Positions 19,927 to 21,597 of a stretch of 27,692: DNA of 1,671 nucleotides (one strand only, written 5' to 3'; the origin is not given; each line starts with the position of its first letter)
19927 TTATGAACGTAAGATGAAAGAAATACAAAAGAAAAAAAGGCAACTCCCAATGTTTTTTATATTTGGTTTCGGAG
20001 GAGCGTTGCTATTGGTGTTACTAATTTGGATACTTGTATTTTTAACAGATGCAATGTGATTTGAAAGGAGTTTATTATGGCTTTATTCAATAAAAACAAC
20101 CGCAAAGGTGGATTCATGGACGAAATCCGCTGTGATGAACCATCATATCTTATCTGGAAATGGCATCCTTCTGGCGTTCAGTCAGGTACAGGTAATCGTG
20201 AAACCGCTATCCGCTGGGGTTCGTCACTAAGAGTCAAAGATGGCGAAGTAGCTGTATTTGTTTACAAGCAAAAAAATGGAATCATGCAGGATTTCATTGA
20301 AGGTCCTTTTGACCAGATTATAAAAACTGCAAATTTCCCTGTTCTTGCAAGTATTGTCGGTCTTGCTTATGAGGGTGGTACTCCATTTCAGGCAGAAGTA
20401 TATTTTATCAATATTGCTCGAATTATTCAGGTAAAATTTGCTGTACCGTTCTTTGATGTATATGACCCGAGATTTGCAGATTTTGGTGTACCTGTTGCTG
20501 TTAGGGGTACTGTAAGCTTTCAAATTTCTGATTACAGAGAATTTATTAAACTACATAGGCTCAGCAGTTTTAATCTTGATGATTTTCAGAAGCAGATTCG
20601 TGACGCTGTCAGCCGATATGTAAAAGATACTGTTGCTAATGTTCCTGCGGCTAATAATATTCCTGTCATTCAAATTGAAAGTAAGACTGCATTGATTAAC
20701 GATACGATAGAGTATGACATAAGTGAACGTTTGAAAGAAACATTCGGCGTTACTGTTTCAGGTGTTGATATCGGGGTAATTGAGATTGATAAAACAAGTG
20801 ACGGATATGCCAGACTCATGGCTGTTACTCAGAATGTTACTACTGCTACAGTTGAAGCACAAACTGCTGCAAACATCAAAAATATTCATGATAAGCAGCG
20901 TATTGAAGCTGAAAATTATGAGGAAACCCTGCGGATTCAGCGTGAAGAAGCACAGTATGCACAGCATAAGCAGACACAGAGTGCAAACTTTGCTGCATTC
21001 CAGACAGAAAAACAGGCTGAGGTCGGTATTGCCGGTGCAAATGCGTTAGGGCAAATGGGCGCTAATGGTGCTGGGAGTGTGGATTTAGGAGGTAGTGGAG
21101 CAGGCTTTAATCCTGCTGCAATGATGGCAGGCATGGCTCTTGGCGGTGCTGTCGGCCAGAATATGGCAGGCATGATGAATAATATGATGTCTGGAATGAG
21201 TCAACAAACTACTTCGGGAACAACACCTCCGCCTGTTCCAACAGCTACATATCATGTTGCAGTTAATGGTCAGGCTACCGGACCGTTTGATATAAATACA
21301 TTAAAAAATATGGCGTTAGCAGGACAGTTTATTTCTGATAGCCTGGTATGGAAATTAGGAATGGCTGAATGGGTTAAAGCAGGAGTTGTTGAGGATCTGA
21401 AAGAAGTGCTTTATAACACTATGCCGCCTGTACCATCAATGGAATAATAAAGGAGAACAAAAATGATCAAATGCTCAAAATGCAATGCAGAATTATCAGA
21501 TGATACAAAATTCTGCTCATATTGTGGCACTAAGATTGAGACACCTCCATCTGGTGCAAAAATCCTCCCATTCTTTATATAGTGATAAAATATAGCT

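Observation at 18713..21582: HTH-XRE-led cluster with a zinc-ribbon membrane protein, an SPFH/band-7 protein and a zinc-ribbon peptide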

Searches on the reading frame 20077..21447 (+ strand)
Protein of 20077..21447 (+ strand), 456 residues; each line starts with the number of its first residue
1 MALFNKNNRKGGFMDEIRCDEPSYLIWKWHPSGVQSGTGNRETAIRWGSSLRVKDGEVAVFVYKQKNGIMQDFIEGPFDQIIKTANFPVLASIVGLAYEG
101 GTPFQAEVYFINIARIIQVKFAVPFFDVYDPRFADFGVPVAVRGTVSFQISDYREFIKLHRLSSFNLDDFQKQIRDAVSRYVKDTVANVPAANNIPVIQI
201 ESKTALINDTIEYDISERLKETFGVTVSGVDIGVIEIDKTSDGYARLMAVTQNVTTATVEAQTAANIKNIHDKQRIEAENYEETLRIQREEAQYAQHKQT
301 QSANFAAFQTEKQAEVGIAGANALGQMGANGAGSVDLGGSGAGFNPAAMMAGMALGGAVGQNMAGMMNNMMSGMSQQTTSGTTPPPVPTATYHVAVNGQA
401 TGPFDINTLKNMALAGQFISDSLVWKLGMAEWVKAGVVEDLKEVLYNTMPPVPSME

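Call 4: search_protein_families(library=pfam, proteins=[window:20077-21447:+], max_evalue=0.01)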
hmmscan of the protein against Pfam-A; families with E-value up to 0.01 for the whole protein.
window:20077-21447:+ (456 aa): 2 families
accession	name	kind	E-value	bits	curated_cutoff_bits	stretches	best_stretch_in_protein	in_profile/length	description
PF13421.11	Band_7_1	-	5.4e-21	75.6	24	1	42-235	8-193/211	SPFH domain-Band 7 family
PF14237.11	GYF_2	-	1e-14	54.4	25.8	1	392-441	1-50/50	GYF domain 2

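Call 7: search_protein_families(library=padloc, proteins=[window:20077-21447:+], max_evalue=0.01)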
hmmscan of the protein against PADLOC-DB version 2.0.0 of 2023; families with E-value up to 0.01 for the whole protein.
window:20077-21447:+ (456 aa): 0 families

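Call 10: find_homologous_proteins(query=window:20077-21447:+)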
Query window:20077-21447:+ (456 aa): 8000 proteins with E <= 0.001 among 8000 candidates; the best 120 are listed.
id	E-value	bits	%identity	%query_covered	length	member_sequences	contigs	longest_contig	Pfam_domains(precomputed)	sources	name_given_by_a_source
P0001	0.0e+0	1022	100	100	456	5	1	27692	PF13421.12,PF14237.12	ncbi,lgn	-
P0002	1.8e-295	998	97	100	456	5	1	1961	PF13421.12,PF14237.12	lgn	-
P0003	6.8e-269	910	88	100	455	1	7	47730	PF01145.32,PF13421.12,PF14237.12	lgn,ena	-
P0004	2.3e-266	902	88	100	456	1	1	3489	PF13421.12,PF14237.12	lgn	-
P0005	2.7e-266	902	87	100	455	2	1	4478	PF13421.12,PF14237.12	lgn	-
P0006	8.7e-260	880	84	100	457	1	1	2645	PF13421.12,PF14237.12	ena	-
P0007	1.3e-258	876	84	100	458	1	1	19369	PF13421.12,PF14237.12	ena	-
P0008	1.7e-258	876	84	100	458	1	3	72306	PF13421.12,PF14237.12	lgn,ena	-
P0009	2.1e-258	876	84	100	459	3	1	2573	PF13421.12,PF14237.12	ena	-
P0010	3.4e-258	875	85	100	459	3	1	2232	PF13421.12,PF14237.12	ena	-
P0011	5.4e-257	871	84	100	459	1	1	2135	PF13421.12,PF14237.12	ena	-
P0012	1.6e-256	869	84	100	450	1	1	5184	PF13421.12,PF14237.12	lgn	-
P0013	4.1e-256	868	84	100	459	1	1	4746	PF13421.12,PF14237.12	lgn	-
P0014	6.3e-256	867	84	100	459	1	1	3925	PF13421.12,PF14237.12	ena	-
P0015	1.4e-255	866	84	99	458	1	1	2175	PF13421.12,PF14237.12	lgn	-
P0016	5.0e-255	865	84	100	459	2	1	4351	PF13421.12,PF14237.12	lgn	-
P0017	6.1e-254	861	83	100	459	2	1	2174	PF13421.12,PF14237.12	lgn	-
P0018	4.5e-253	858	83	100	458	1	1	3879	PF13421.12,PF14237.12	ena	-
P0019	8.4e-253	857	83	100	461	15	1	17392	PF13421.12,PF14237.12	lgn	-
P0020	3.2e-252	855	83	100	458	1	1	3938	PF13421.12,PF14237.12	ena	-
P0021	3.3e-251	852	80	100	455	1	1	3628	PF13421.12,PF14237.12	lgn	-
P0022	9.7e-251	850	82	100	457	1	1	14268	PF13421.12,PF14237.12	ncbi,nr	ncbi:MAG: SPFH domain-containing protein [Ruminococcus sp.]|nr:SPFH domain-containing protein [Rumin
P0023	1.8e-250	850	82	100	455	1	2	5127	PF13421.12,PF14237.12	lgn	-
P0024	3.0e-250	849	82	100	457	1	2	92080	PF13421.12,PF14237.12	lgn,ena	-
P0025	3.4e-250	849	83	100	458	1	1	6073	PF13421.12,PF14237.12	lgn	-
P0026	6.4e-250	848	83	100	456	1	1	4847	PF13421.12,PF14237.12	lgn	-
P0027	1.3e-249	847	82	100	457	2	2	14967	PF13421.12,PF14237.12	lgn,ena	-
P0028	4.4e-249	845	81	100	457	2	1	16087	PF13421.12,PF14237.12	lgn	-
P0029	5.9e-248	841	81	100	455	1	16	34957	PF13421.12,PF14237.12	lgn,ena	-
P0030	2.1e-247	839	81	100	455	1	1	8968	PF13421.12,PF14237.12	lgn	-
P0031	3.2e-247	839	81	100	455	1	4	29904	PF13421.12,PF14237.12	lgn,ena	-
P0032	6.3e-247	838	80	99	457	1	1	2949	PF01145.32,PF13421.12,PF14237.12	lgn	-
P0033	1.1e-246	837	80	100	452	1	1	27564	PF01145.32,PF13421.12,PF14237.12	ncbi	ncbi:MAG: SPFH domain-containing protein [Oscillospiraceae bacterium]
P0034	1.2e-246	837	80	99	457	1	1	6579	PF01145.32,PF13421.12,PF14237.12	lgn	-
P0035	2.7e-246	836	82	100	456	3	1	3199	PF13421.12,PF14237.12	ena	-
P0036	6.7e-246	834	81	100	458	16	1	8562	PF13421.12,PF14237.12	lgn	-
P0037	1.1e-245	834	81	100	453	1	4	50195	PF13421.12,PF14237.12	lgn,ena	-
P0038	1.1e-245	834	81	100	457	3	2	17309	PF13421.12,PF14237.12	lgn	-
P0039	2.4e-245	833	80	99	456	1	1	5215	PF13421.12,PF14237.12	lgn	-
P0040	2.6e-245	832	79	100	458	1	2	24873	PF13421.12,PF14237.12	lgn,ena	-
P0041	2.8e-245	832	79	100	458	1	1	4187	PF13421.12,PF14237.12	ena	-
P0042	3.3e-245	832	81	100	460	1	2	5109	PF13421.12,PF14237.12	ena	-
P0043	2.5e-244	829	80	99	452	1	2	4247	PF13421.12,PF14237.12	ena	-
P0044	5.4e-244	828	80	100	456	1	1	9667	PF01145.32,PF13421.12,PF14237.12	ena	-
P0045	6.5e-244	828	79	99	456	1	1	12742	PF13421.12,PF14237.12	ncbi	-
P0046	1.0e-243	827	79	100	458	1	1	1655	PF13421.12,PF14237.12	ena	-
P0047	1.1e-243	827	79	100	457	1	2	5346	PF13421.12,PF14237.12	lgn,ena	-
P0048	1.2e-243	827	80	100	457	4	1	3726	PF01145.32,PF13421.12,PF14237.12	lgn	-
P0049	1.2e-243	827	79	100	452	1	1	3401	PF13421.12,PF14237.12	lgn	-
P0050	1.6e-243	827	80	100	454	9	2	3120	PF01145.32,PF13421.12,PF14237.12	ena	-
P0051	1.8e-243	826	80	98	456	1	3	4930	PF01145.32,PF13421.12,PF14237.12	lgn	-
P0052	1.8e-243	826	80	100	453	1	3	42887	PF13421.12,PF14237.12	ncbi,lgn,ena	-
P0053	2.3e-243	826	79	100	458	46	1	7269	PF13421.12,PF14237.12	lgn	-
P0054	2.4e-243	826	80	99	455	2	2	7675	PF01145.32,PF13421.12,PF14237.12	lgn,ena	-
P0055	2.6e-243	826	79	100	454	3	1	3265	PF13421.12,PF14237.12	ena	-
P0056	4.0e-243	825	79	100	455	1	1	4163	PF13421.12,PF14237.12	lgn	-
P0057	4.1e-243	825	79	100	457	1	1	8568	PF13421.12,PF14237.12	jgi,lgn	-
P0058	5.3e-243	825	78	100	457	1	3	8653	PF13421.12,PF14237.12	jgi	-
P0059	7.6e-243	824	79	100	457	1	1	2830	PF13421.12,PF14237.12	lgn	-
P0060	9.4e-243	824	79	100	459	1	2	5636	PF13421.12,PF14237.12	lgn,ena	-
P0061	1.1e-242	824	79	100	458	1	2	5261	PF13421.12,PF14237.12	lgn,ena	-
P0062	1.2e-242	824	78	100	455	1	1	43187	PF13421.12,PF14237.12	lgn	-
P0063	1.3e-242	824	79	99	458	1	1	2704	PF13421.12,PF14237.12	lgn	-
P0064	1.3e-242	824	78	100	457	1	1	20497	PF13421.12,PF14237.12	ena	-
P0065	1.8e-242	823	79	99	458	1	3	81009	PF13421.12,PF14237.12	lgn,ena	-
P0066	1.9e-242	823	78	100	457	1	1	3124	PF13421.12,PF14237.12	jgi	-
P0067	2.0e-242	823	79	100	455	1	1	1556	PF01145.32,PF13421.12,PF14237.12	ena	-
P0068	2.2e-242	823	80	97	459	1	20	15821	PF13421.12,PF14237.12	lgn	-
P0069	2.4e-242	823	79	100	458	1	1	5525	PF13421.12,PF14237.12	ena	-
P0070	2.8e-242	823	79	100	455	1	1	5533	PF13421.12,PF14237.12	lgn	-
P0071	3.1e-242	822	79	99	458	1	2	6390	PF13421.12,PF14237.12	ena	-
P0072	3.6e-242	822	79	99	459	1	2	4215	PF13421.12,PF14237.12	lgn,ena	-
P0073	5.7e-242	822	79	100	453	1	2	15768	PF01145.32,PF13421.12,PF14237.12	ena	-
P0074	5.7e-242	822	79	99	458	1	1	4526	PF13421.12,PF14237.12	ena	-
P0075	6.6e-242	821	79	99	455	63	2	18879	PF13421.12,PF14237.12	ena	-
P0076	7.3e-242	821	79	99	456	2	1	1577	PF13421.12,PF14237.12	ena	-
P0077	8.0e-242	821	79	100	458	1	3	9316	PF13421.12,PF14237.12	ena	-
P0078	9.4e-242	821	81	99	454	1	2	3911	PF13421.12,PF14237.12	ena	-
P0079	9.8e-242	821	78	99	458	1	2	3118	PF13421.12,PF14237.12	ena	-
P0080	1.0e-241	821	79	100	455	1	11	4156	PF13421.12,PF14237.12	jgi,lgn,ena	-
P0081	1.2e-241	820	78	100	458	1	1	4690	PF13421.12,PF14237.12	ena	-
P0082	1.3e-241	820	79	100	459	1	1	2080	PF13421.12,PF14237.12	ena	-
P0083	1.5e-241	820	78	100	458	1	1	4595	PF13421.12,PF14237.12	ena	-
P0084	2.0e-241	820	78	100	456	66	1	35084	PF13421.12,PF14237.12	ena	-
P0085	2.2e-241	820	78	99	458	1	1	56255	PF13421.12,PF14237.12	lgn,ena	-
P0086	2.6e-241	819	79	100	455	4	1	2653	PF13421.12,PF14237.12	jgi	-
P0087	3.2e-241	819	79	100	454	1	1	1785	PF01145.32,PF13421.12,PF14237.12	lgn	-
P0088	3.4e-241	819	78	100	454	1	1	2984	PF13421.12,PF14237.12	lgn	-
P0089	4.2e-241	819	79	99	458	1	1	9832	PF13421.12,PF14237.12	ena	-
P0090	4.9e-241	818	78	100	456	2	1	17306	PF01145.32,PF13421.12,PF14237.12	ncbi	-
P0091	5.0e-241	818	79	100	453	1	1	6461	PF01145.32,PF13421.12,PF14237.12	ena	-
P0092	6.1e-241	818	78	99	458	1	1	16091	PF13421.12,PF14237.12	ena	-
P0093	6.4e-241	818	78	99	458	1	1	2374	PF13421.12,PF14237.12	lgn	-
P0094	6.9e-241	818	78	100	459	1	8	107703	PF13421.12,PF14237.12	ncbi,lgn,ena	-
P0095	8.2e-241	818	78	100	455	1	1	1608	PF13421.12,PF14237.12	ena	-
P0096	8.6e-241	818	78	99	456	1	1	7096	PF13421.12,PF14237.12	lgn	-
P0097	8.9e-241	818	77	100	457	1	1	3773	PF13421.12,PF14237.12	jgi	-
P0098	9.0e-241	818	78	100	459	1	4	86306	PF13421.12,PF14237.12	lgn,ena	-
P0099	9.4e-241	817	79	100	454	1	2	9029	PF01145.32,PF13421.12,PF14237.12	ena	-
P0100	1.0e-240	817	78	99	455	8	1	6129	PF13421.12,PF14237.12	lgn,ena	-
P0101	1.1e-240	817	78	100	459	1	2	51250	PF13421.12,PF14237.12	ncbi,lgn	-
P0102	1.1e-240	817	78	100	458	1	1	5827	PF13421.12,PF14237.12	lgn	-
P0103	1.1e-240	817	77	100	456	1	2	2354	PF13421.12,PF14237.12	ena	-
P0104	1.2e-240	817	78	100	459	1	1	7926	PF13421.12,PF14237.12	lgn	-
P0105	1.2e-240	817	78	99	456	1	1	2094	PF13421.12,PF14237.12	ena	-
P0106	1.3e-240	817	78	99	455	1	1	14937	PF13421.12,PF14237.12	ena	-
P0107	1.3e-240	817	79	100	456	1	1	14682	PF13421.12,PF14237.12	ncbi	-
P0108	1.4e-240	817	78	99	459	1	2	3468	PF13421.12,PF14237.12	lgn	-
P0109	1.4e-240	817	78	100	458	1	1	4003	PF13421.12,PF14237.12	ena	-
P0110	1.4e-240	817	78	100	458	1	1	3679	PF13421.12,PF14237.12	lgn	-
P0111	1.6e-240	817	78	99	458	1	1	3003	PF13421.12,PF14237.12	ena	-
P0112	1.6e-240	817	79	100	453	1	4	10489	PF01145.32,PF13421.12,PF14237.12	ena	-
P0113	1.8e-240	817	79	99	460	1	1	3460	PF01145.32,PF13421.12,PF14237.12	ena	-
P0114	1.9e-240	817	78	100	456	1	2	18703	PF13421.12,PF14237.12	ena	-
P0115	2.0e-240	816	78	99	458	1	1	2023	PF13421.12,PF14237.12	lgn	-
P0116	2.1e-240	816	78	100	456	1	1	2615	PF13421.12,PF14237.12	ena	-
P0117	2.2e-240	816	79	99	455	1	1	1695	PF13421.12,PF14237.12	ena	-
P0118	2.4e-240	816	78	100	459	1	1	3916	PF13421.12,PF14237.12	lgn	-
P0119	2.4e-240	816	78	100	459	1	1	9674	PF13421.12,PF14237.12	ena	-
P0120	2.5e-240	816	78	100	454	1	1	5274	PF01145.32,PF13421.12,PF14237.12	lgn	-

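Call 11: search_protein_families(library=ncbifam, proteins=[window:20077-21447:+], max_evalue=0.01)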
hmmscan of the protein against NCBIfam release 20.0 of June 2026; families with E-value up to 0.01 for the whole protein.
window:20077-21447:+ (456 aa): 1 family
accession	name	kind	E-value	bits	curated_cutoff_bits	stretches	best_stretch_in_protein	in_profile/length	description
NF033761.1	gliding_GltJ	equivalog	2e-05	23.9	450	1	381-446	139-204/671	adventurous gliding motility protein GltJ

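Call 12: find_encoding_contigs(protein=P0094, flank=8000, max_places=4)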
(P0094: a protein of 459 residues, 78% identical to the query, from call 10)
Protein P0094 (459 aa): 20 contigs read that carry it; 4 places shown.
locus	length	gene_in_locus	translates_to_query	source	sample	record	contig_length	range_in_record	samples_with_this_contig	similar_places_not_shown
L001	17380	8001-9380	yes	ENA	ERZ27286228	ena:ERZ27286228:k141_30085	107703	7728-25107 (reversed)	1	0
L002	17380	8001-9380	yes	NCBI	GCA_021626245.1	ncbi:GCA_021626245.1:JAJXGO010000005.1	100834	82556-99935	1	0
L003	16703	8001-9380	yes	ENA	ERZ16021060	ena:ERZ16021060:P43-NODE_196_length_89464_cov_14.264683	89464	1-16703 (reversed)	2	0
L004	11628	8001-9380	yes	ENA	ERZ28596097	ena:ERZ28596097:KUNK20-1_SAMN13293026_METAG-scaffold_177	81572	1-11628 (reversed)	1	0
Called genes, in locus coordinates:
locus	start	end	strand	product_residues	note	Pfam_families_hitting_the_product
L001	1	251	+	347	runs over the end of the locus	PF14527:LAGLIDADG_WhiA, PF14528:LAGLIDADG_3 (weak), PF02650:HTH_WhiA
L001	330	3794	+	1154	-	PF02811:PHP, PF07733:DNA_pol3_alpha, PF17657:DNA_pol3_finger, PF14579:HHH_6, PF01336:tRNA_anti-codon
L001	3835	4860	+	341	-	PF00365:PFK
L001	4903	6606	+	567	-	PF01938:TRAM, PF05958:tRNA_U5-meth_tr, PF02475:TRM5-TYW2_MTfase (weak), PF03602:Cons_hypoth95 (weak), PF05175:MTS (weak), PF13649:Methyltransf_25 (weak), PF13847:Methyltransf_31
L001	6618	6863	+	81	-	PF19537:DUF6061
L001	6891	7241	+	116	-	PF13443:HTH_26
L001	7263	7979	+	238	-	PF12773:DZR, PF13240:Zn_Ribbon_1, PF13248:Zn_ribbon_3 (faint), PF24460:DUF7575 (faint)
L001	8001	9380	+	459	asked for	PF13421:Band_7_1, PF14237:GYF_2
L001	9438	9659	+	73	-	-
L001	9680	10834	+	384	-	PF28206:Vpar_1526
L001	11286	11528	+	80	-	-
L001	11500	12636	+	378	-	PF19263:DUF5906, PF01076:Mob_Pre (weak)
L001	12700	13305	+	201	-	PF01076:Mob_Pre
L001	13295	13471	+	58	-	-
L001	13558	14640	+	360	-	PF17761:DUF1016_N, PF06250:YhcG_C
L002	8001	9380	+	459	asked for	PF13421:Band_7_1, PF14237:GYF_2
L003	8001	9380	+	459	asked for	PF13421:Band_7_1, PF14237:GYF_2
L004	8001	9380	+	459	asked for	PF13421:Band_7_1, PF14237:GYF_2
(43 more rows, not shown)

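Call 13: find_encoding_contigs(protein=P0024, flank=8000, max_places=3)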
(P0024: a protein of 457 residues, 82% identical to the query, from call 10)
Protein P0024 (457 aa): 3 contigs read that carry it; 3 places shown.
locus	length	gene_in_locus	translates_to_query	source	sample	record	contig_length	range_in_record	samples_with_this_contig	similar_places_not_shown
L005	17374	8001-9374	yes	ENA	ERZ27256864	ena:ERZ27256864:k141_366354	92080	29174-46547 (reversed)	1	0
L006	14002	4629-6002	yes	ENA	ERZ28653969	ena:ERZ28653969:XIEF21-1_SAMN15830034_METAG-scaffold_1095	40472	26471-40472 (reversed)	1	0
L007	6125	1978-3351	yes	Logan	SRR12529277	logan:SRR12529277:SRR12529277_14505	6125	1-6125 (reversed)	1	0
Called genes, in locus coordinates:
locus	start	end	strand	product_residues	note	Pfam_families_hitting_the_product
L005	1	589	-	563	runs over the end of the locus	PF00239:Resolvase, PF07508:Recombinase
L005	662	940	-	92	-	-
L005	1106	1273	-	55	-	-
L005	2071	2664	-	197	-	PF02498:Bro-N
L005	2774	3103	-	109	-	PF21984:DnaD_N (weak), PF13730:HTH_36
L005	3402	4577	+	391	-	PF19553:DUF6076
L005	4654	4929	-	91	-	-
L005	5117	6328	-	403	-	PF13173:AAA_14, PF13635:DUF4143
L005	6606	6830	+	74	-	PF13443:HTH_26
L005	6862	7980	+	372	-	-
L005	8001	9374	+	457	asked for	PF13421:Band_7_1, PF14237:GYF_2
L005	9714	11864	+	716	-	PF01966:HD (weak), PF02562:PhoH (faint), PF04851:ResIII, PF18766:SWI2_SNF2 (weak), PF00270:DEAD, PF00271:Helicase_C (faint), PF22590:Cas3-like_C_2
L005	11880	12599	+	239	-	PF09704:Cas_Cas5d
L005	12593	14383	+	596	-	PF09709:Cas_Csd1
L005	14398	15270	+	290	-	PF05107:Cas_Cas7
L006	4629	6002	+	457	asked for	PF13421:Band_7_1, PF14237:GYF_2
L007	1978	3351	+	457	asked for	PF13421:Band_7_1, PF14237:GYF_2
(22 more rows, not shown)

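Call 14: find_encoding_contigs(protein=P0003, flank=8000, max_places=4)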
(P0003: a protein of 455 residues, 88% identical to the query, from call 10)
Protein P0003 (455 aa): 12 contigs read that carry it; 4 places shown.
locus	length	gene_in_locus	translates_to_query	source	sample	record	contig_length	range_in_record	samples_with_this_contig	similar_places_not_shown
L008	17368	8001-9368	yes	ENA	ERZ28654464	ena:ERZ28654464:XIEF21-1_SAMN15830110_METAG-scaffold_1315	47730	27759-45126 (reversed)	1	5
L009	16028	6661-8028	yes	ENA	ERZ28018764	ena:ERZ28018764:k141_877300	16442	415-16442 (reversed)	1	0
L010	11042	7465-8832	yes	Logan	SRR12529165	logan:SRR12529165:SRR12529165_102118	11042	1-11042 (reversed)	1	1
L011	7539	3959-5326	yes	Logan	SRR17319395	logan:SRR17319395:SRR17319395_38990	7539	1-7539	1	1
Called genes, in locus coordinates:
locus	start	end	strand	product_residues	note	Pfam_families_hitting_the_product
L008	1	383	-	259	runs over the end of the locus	-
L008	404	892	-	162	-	PF12844:HTH_19 (weak), PF01381:HTH_3 (weak)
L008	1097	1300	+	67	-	-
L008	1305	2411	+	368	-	PF14657:Arm-DNA-bind_4, PF14659:Phage_int_SAM_3, PF00589:Phage_integrase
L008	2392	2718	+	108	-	PF21983:NikA-like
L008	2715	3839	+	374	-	PF13481:AAA_25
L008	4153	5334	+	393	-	PF01076:Mob_Pre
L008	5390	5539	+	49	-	-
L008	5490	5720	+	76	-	PF13443:HTH_26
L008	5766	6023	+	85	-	-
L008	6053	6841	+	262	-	PF12773:DZR, PF13240:Zn_Ribbon_1, PF04525:LOR (weak)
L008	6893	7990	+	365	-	PF12773:DZR, PF13240:Zn_Ribbon_1, PF13248:Zn_ribbon_3, PF24460:DUF7575 (faint), PF24463:DUF7577 (faint), PF13248:Zn_ribbon_3 (weak)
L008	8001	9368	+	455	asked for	PF13421:Band_7_1, PF01145:Band_7 (weak), PF14237:GYF_2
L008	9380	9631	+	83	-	-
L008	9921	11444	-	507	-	PF02463:SMC_N (faint), PF00005:ABC_tran, PF02367:TsaE (faint), PF13476:AAA_23 (faint), PF05729:NACHT (faint), PF13304:AAA_21 (faint), PF13401:AAA_22 (faint), PF00005:ABC_tran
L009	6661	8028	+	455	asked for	PF13421:Band_7_1, PF01145:Band_7 (weak), PF14237:GYF_2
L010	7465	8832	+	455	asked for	PF13421:Band_7_1, PF01145:Band_7 (weak), PF14237:GYF_2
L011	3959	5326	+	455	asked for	PF13421:Band_7_1, PF01145:Band_7 (weak), PF14237:GYF_2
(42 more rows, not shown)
